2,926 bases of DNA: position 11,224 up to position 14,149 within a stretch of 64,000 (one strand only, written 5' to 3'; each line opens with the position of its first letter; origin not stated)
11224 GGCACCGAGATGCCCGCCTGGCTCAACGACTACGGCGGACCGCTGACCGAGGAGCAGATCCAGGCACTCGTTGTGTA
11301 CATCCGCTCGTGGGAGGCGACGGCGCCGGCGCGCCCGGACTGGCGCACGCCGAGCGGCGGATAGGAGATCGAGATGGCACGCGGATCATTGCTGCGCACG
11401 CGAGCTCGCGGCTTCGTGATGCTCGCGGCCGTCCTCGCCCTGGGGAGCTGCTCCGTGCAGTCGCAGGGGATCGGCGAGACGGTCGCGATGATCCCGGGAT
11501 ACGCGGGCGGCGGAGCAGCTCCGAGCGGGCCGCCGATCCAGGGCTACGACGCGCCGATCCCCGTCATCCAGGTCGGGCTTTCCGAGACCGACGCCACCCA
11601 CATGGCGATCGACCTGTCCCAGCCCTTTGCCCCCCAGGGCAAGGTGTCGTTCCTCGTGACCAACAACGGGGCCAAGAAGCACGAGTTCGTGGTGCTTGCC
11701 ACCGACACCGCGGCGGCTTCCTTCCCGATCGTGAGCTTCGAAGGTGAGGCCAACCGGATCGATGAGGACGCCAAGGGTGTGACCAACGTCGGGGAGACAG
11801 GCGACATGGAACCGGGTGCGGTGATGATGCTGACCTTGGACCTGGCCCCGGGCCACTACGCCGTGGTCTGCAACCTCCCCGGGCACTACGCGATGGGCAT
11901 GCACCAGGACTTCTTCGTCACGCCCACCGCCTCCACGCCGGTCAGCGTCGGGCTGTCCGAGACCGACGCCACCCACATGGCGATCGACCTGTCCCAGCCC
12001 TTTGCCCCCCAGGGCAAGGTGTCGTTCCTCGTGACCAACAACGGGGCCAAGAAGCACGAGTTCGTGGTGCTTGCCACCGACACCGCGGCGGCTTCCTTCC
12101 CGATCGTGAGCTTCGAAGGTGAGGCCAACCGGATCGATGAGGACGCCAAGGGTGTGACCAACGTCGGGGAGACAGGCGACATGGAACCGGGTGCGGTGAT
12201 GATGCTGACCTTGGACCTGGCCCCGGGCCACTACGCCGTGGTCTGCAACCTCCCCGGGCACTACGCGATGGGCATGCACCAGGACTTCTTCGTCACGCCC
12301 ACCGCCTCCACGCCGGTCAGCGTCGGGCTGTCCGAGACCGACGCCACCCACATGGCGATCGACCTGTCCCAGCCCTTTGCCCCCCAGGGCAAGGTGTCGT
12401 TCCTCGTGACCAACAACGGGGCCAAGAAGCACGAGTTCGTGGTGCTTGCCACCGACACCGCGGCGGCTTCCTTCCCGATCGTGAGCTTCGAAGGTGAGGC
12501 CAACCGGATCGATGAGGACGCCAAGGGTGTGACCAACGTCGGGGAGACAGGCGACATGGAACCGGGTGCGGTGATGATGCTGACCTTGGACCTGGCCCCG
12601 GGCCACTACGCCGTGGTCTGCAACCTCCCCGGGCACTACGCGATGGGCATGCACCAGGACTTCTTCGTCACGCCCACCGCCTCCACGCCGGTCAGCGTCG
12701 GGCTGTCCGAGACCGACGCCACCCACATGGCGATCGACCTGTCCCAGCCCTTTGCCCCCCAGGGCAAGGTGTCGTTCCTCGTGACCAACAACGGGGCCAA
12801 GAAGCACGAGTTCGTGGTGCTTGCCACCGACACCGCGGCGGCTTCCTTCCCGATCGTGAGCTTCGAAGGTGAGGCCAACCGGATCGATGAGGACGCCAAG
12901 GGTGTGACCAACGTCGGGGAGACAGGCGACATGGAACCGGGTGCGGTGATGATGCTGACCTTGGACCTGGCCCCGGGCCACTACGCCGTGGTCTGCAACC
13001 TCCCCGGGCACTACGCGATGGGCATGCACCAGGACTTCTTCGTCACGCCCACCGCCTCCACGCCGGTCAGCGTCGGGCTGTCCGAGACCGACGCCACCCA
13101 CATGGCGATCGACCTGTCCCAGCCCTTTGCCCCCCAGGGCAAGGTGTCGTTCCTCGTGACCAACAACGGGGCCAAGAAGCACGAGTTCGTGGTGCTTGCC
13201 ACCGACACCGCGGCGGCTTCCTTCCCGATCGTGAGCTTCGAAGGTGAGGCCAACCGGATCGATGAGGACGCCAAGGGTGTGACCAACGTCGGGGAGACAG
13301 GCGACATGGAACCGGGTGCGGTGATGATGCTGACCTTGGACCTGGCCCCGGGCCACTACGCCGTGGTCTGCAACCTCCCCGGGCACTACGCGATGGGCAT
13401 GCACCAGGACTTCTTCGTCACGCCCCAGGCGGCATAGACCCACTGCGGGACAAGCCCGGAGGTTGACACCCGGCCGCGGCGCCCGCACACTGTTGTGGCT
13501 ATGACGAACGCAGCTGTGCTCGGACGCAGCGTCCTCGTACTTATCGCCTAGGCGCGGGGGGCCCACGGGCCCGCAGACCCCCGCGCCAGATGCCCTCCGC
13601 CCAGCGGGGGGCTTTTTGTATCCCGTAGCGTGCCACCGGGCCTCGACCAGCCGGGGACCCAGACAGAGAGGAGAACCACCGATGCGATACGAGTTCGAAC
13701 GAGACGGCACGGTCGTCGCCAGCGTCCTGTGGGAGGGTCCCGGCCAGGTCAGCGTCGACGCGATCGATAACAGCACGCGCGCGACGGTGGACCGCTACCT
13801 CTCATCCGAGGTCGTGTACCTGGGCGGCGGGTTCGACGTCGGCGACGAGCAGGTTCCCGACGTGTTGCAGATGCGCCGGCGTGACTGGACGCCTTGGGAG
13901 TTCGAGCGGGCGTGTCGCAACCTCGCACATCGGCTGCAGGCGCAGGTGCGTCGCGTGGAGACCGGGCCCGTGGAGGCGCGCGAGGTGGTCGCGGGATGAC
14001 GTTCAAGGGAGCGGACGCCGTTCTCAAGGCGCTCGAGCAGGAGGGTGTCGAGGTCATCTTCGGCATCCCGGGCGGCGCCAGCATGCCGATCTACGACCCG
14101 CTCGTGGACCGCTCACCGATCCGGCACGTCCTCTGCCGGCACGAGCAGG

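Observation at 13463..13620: Leader-peptide transcription attenuator upstream of the ilvBNC-leuA-leuB-cimA operon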

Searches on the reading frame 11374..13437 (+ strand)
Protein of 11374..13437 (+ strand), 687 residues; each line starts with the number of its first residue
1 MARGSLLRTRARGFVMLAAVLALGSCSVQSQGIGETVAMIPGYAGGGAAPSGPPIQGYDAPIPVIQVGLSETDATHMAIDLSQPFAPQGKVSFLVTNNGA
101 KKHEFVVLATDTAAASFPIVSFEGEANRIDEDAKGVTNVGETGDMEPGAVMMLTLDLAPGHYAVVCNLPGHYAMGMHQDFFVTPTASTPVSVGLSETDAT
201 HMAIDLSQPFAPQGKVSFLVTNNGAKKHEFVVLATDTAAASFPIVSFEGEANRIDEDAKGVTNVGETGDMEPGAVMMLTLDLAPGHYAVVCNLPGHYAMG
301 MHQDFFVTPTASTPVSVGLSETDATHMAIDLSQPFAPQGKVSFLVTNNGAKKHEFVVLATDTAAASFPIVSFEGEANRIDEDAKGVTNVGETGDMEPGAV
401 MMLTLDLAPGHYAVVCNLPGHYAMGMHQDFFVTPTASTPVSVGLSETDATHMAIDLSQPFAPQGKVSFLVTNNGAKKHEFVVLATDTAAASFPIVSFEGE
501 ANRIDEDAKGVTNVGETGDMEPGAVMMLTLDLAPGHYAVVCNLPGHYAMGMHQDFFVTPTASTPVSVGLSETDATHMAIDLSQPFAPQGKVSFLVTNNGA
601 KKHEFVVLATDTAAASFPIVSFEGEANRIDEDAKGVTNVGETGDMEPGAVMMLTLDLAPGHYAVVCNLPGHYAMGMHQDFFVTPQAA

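Call 4: search_protein_families(library=ncbifam, proteins=[window:11374-13437:+])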
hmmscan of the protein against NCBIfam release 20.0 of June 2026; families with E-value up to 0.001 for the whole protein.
window:11374-13437:+ (687 aa): 11 families
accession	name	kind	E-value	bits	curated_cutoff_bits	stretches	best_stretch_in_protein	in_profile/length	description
NF041757.1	EfeO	equivalog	9.4e-46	156.5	270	0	134-188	59-112/359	iron uptake system protein EfeO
TIGR03094.1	sulfo_cyanin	equivalog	1.5e-31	109.4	168.4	5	90-190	94-192/195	sulfocyanin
NF051440.1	CuResCopIPSEAE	equivalog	1.4e-16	60.8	280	0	146-183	141-179/180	copper-resistant cuproprotein CopI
NF007697.0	PRK10378.1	subfamily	9.2e-14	51.3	297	0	380-418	67-105/375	iron uptake system protein EfeO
NF047895.1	CuResCopI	equivalog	8.1e-11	42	200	0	78-178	79-172/176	copper-resistant cuproprotein CopI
TIGR03095.1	rusti_cyanin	equivalog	7.3e-10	39.2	146.7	0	159-181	124-146/148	rusticyanin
NF005474.0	PRK07074.1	equivalog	3.7e-09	36.6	361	0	190-228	53-91/259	SDR family oxidoreductase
TIGR02695.1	azurin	equivalog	1.8e-06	28.3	105.1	0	134-174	77-118/125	azurin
TIGR01306.1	GMP_reduct_2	equivalog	2.6e-05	23.9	465.65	0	152-246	111-203/321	GMP reductase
TIGR03873.1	F420-0_ABC_ATP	hypoth_equivalog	0.00019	20.8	372.4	0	84-124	22-62/256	putative F420-0 ABC transporter ATP-binding protein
TIGR01088.1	aroQ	equivalog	0.00042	19.9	169.85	0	213-245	63-95/141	type II 3-dehydroquinate dehydratase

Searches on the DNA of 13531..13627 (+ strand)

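Call 59: build_rna_model(alignment_id=A1)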
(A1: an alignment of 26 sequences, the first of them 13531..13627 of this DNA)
Model R1 built from alignment A1 (26 sequences, 105 columns); structure: RNAalifold consensus.
model positions 97; base pairs 15; branch points 1; effective number of sequences 2.09; information 0.59 bits per position. Calibrated on 0.2 Mb of random sequence (short: E-values are rough).
structure used (alignment columns):
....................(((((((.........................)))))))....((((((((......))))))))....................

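Call 61: search_with_rna_model(model_id=R1, sources=[window, L001, L002, L003, L004, L005, L006, L007, L008, L009, L010, L011, L012, L013, L014, L015, L016, L017, L018, L019, L020, L021, L022, L023, L024, L025, L026, L027, L028, L029, L030, L031, L032, L033, L034, L035, L036, L037, L038, L039, L040, L041, L042, L043, L044, L045, L046, L047, L048, L049, L050, L051, L052, L053, L054, L055, L056, L057, L058, L059, L060, L061, L062, L063, L064, L065, L066, L067, L068, L069, L070, L071, L072, L073, L074, L075, L076, L077, L078, L079, L080], max_evalue=1, make_alignment=true)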
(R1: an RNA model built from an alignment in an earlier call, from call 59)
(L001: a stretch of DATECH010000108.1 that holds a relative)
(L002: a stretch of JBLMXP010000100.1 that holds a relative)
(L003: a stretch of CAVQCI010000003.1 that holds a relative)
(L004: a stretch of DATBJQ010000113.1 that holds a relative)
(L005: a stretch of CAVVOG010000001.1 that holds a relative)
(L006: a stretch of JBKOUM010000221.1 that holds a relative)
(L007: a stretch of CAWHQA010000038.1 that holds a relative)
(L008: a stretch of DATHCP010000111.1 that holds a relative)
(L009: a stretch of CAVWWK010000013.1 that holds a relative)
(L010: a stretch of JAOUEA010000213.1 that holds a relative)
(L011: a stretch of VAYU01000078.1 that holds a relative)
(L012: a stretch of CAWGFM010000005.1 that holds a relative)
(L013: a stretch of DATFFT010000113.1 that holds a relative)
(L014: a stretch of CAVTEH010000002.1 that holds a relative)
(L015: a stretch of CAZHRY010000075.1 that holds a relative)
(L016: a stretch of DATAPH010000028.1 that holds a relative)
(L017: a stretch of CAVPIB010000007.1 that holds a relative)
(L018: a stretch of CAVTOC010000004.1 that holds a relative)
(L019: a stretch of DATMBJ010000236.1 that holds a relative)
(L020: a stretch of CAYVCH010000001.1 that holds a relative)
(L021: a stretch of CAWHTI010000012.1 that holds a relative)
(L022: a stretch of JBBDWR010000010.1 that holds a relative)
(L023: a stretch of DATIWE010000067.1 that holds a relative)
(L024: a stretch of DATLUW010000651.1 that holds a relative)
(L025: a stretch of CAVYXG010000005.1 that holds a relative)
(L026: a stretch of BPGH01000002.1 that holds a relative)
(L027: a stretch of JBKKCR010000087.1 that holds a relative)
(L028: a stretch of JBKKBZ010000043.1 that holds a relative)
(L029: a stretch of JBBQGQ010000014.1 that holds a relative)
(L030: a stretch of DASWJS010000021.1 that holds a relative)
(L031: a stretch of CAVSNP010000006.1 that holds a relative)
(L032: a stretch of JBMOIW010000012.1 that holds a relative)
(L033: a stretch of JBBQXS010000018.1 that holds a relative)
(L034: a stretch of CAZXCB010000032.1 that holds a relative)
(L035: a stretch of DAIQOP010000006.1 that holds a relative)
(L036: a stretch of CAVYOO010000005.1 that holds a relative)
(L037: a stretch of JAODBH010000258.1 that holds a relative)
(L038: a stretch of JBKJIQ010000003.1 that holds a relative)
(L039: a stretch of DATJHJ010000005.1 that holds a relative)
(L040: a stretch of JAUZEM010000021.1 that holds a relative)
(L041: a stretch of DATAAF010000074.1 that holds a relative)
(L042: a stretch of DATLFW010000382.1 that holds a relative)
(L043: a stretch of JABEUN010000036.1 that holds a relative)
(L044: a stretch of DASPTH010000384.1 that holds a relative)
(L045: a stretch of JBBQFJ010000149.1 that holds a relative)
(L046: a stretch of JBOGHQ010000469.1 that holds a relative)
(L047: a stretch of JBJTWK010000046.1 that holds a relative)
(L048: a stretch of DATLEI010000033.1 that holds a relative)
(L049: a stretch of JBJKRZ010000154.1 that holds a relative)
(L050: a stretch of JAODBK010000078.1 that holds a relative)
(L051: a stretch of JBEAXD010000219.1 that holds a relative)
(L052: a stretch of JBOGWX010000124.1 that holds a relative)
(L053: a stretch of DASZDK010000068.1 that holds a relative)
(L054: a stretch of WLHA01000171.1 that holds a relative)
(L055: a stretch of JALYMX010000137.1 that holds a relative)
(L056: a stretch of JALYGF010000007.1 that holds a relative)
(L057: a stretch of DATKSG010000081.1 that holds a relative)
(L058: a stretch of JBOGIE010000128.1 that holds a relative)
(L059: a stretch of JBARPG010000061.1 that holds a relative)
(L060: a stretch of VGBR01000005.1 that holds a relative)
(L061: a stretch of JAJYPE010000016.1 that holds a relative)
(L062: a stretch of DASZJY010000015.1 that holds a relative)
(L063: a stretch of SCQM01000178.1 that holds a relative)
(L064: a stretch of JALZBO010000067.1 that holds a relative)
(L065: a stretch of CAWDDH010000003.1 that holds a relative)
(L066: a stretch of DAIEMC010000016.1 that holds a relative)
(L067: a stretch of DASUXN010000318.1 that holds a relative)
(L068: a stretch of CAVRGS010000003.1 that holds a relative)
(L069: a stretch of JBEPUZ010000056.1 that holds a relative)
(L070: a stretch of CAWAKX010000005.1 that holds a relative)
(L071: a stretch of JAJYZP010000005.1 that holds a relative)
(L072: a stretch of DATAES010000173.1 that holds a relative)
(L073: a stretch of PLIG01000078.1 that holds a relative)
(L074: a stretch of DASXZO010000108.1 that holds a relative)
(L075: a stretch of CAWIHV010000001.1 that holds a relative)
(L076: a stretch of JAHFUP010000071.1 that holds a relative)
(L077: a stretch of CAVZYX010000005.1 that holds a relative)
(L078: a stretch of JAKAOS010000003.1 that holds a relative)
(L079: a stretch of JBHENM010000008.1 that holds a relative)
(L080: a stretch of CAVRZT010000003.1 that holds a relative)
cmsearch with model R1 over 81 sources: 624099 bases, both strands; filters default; matches with E-value up to 1: 76.
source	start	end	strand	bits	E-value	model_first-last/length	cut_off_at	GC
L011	2544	2640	+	100.1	3e-23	1-97/97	no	0.68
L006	2485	2581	+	99.6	4.1e-23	1-97/97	no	0.66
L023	2529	2625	+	97.9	1.1e-22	1-97/97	no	0.69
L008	2519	2616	+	96.1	3.2e-22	1-97/97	no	0.69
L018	2518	2613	+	95.8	3.9e-22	1-97/97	no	0.68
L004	2534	2629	+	95.5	4.6e-22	1-97/97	no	0.72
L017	2530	2623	+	93.6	1.4e-21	1-97/97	no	0.67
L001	2527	2623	+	93.2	1.9e-21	1-97/97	no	0.68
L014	2525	2621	+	93.1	1.9e-21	1-97/97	no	0.67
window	13531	13627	+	93.1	2e-21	1-97/97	no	0.71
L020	2549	2643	+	92.2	3.3e-21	1-97/97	no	0.72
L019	1410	1504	+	91.8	4.3e-21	1-97/97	no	0.69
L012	2530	2625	+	91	7e-21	1-97/97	no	0.69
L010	1534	1628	+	90.8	7.9e-21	1-97/97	no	0.68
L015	2539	2637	+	90.4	1e-20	1-97/97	no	0.72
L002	2542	2641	+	89.2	2e-20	1-97/97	no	0.71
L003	2540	2639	+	88.6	2.9e-20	1-97/97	no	0.72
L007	2503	2596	+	87.6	5.3e-20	1-97/97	no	0.67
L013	2479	2573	+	87.5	5.7e-20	1-97/97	no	0.73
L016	2519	2615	+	86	1.4e-19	1-97/97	no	0.69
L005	2529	2628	+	85.7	1.7e-19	1-97/97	no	0.73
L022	2763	2862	+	84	4.6e-19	1-97/97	no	0.68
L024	2385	2482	+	83.3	7.3e-19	1-97/97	no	0.67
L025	2395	2492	+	83.3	7.3e-19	1-97/97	no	0.67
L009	2502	2598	+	82.8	9.6e-19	1-97/97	no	0.65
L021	2525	2619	+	80.9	3e-18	1-97/97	no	0.69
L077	2484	2579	+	59.8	1e-12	1-97/97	no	0.65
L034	2873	2964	+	49.2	6e-10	1-97/97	no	0.67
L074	2887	2977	+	48.5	8.7e-10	1-97/97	no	0.62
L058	2866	2953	+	47.2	2e-09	1-97/97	no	0.65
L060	2867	2955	+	46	4.1e-09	1-97/97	no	0.66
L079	2895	2983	+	44.3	1.1e-08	1-97/97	no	0.67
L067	2883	2967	+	40.9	8.6e-08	1-97/97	no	0.62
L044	887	973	+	40.5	1.1e-07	1-97/97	no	0.69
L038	2879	2965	+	40.1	1.4e-07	1-97/97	no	0.62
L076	2889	2975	+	40.1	1.4e-07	1-97/97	no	0.64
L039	2884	2966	+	39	2.8e-07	1-97/97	no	0.65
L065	2881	2968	+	38.8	3e-07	1-97/97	no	0.65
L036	2878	2963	+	37.8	5.4e-07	1-97/97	no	0.64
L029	50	142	+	37.8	5.6e-07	1-97/97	no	0.71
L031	2877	2968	+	36.6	1.2e-06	1-97/97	no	0.67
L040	2820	2915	+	36.2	1.4e-06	1-97/97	no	0.69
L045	2835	2927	+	36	1.6e-06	1-97/97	no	0.69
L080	2868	2952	+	35.8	1.8e-06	1-97/97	no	0.67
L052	2446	2544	+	35.8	1.8e-06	1-97/97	no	0.66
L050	2901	2989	+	34.5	3.9e-06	1-97/97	no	0.61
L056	2909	2993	+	33.4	7.9e-06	1-97/97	no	0.67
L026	2833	2926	+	33.3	8.6e-06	1-97/97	no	0.74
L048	2877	2960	+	32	1.8e-05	1-97/97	no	0.62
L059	2870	2954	+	31.9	1.9e-05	1-97/97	no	0.66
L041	2881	2968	+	31.6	2.3e-05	1-97/97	no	0.68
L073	2884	2975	+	31.5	2.5e-05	1-97/97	no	0.64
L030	2276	2355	+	31.4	2.6e-05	1-97/97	no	0.69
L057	2849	2939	+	31.4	2.6e-05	1-97/97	no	0.66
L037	2842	2931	+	29.8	6.6e-05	1-97/97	no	0.67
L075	2880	2960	+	29.8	7e-05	1-97/97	no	0.65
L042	1221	1314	+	29.5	8.2e-05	1-97/97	no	0.67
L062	178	265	+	28.9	0.00012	1-97/97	no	0.66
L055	191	278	+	28.8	0.00012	1-97/97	no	0.69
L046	2867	2948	+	28.6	0.00015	1-97/97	no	0.66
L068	2877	2958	+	28.5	0.00015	1-97/97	no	0.67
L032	1289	1377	+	28.2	0.00018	1-97/97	no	0.63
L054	557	654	+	27.7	0.00024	1-97/97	no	0.68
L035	2883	2977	+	27.5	0.00027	1-97/97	no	0.69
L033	2883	2978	+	26.5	0.0005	1-97/97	no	0.69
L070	2837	2936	+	26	0.00067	1-97/97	no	0.69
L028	2283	2370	+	26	0.00069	1-97/97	no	0.67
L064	636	723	+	23.4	0.0031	1-97/97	no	0.55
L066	2864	2949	+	23.2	0.0037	1-97/97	no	0.55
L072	416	504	+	22.8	0.0046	1-97/97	no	0.63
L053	2885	2970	+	21.2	0.012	1-97/97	no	0.7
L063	2904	2991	+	20.4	0.02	1-97/97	no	0.51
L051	1196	1285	+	17.6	0.11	1-97/97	no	0.77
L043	2741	2825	+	16.7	0.18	1-97/97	no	0.53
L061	2863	2949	+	16.5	0.2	1-97/97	no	0.59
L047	2836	2925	+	15.9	0.3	1-97/97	no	0.76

Alignment A2: 76 matches aligned to the model, 139 columns, each read 5' to 3' on its own strand. Consensus structure (alignment columns), stored with it:
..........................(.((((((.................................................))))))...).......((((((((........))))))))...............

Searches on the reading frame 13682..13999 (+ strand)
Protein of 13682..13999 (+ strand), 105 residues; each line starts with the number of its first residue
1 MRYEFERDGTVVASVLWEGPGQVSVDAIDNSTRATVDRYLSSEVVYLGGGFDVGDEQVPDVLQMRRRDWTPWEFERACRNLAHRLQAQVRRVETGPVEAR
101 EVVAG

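Call 4: search_protein_families(library=ncbifam, proteins=[window:13683-13999:+])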
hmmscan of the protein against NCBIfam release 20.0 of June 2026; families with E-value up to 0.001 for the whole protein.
window:13683-13999:+ (105 aa): 0 families

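Call 28: search_protein_families(library=pfam, proteins=[window:13682-13999:+], max_evalue=1)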
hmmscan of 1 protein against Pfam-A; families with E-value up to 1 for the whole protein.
window:13682-13999:+ (105 aa): 0 families

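Call 29: search_protein_families(library=ncbifam, proteins=[window:13682-13999:+], max_evalue=1)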
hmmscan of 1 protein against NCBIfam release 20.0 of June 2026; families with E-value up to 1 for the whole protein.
window:13682-13999:+ (105 aa): 1 family
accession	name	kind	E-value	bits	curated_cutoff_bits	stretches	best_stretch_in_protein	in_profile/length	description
TIGR01857.1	FGAM-synthase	equivalog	0.14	9.6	1057.05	1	2-56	995-1046/1239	phosphoribosylformylglycinamidine synthase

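Call 30: find_homologous_proteins(query=window:13682-13996:+)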
Query window:13682-13996:+ (105 aa): 526 proteins with E <= 0.001 among 532 candidates; the best 120 are listed.
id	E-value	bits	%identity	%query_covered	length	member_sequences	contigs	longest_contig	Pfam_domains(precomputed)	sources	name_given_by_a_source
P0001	5.1e-57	208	90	100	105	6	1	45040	-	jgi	jgi:hypothetical protein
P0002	9.1e-57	207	92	94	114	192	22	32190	-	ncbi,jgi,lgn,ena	jgi:hypothetical protein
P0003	1.3e-56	207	92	94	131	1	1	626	-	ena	-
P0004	7.0e-56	204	96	91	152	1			-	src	-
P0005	1.1e-55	204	92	100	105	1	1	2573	-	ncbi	-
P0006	1.2e-55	204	90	100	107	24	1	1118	-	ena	-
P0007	1.5e-55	203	90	100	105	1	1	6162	-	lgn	-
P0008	3.1e-55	202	89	100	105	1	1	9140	-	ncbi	ncbi:MAG TPA: hypothetical protein VF235_00480 [Actinomycetota bacterium]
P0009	5.0e-55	202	89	100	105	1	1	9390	-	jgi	jgi:hypothetical protein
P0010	1.0e-54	201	88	100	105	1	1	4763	-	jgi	-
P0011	1.5e-54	200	88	100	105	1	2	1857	-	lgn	-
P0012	2.2e-54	200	88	100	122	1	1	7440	-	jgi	jgi:hypothetical protein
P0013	2.4e-54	200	89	100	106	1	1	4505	-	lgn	-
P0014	2.9e-54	199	88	99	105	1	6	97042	-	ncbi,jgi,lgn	jgi:hypothetical protein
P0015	9.1e-54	198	89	95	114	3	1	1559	-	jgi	jgi:hypothetical protein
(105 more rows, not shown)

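Call 37: predict_structure(protein=window:13682-13996:+)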
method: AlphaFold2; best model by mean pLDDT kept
length: 105 residues; sequences in the alignment: 1
mean_pLDDT: 75.1   pTM: 0.67
mean pLDDT of the five models: 75.1, 74.0, 71.8, 68.9, 68.3
residues with pLDDT >= 90: 7; 70-90: 64; 50-70: 28; < 50: 6
segments of 3 or more residues with pLDDT < 50: none
pLDDT, mean of each block of 10 residues (from residue 1): 88 88 86 82 62 50 72 84 72 69 71
secondary structure, 60 per line:
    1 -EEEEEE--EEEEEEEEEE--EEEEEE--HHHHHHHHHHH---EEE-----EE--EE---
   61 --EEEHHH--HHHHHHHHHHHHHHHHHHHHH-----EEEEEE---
elements in order: E2-7 E10-19 E22-27 H30-40 E44-46 E63-65 H71-91 E97-102

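Call 44: fold_search(model_id=the predicted structure, library=pdb)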
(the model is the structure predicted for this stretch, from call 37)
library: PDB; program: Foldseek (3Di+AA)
matches with E <= 10: 164; with E <= 0.001: 0
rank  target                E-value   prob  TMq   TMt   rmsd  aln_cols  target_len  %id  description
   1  6xyd_B                2.5e-01  0.23  0.32  0.31  13.9        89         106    9  Crystal structure of Q4D6Q6, a conserved kinetoplastid-specific protein from Trypanosoma cruzi (released 2020-06-10)
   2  6xyd_C                4.4e-01  0.18  0.31  0.29  14.1        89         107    9  Crystal structure of Q4D6Q6, a conserved kinetoplastid-specific protein from Trypanosoma cruzi (released 2020-06-10)
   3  2if7_D                7.9e-01  0.13  0.25  0.15  11.7        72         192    6  Crystal Structure of NTB-A (released 2006-10-17)
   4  4ce4_Q                1.1e+00  0.06  0.28  0.21  15.3       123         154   12  39S large subunit of the porcine mitochondrial ribosome (released 2013-12-18)
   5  2if7_A                1.2e+00  0.13  0.26  0.15   9.1        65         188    6  Crystal Structure of NTB-A (released 2006-10-17)
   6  4lqz                  1.3e+00  0.16  0.21  0.17   2.5        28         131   14  Crystal structure of a DUF4909 family protein (SAV1798) from Staphylococcus aureus subsp. aureus Mu50 at 1.92 A resoluti (released 2013-08-07)
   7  2if7_C                1.3e+00  0.12  0.26  0.15   9.1        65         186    6  Crystal Structure of NTB-A (released 2006-10-17)
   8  7joo_C                1.5e+00  0.10  0.18  0.18   3.5        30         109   17  Crystal structure of ICOS in complex with antibody STIM003 and anti-kappa VHH domain (released 2020-10-14)
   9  1jke_A                1.7e+00  0.03  0.23  0.17  15.8       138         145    9  D-Tyr tRNATyr deacylase from Escherichia coli (released 2002-01-25)
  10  8pnl_B                2.0e+00  0.08  0.23  0.22  12.7        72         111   12  Outward-open conformation of a Major Facilitator Superfamily (MFS) transporter MHAS2168, a homologue of Rv1410 from M. (released 2023-10-18)
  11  6x4g_A                2.1e+00  0.08  0.17  0.17   3.9        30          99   10  Crystal structure of ICOS in complex with ICOS-L and an anti ICOS-L VNAR domain (released 2020-10-14)
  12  3kue                  2.4e+00  0.06  0.27  0.19  14.4        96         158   14  Crystal structure of E. coli HPPK(E77A) (released 2010-11-24)
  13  6vnj_A                2.7e+00  0.01  0.19  0.09  16.2       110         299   14  JAK2 JH1 in complex with PN4-014 (released 2021-02-17)
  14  2p9s_D                2.9e+00  0.01  0.18  0.10  15.8       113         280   10  Structure of bovine Arp2/3 complex co-crystallized with ATP/Mg2+ (released 2007-05-29)
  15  1hng_A                3.1e+00  0.07  0.21  0.13  13.6        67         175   13  CRYSTAL STRUCTURE AT 2.8 ANGSTROMS RESOLUTION OF A SOLUBLE FORM OF THE CELL ADHESION MOLECULE CD2 (released 1995-02-07)
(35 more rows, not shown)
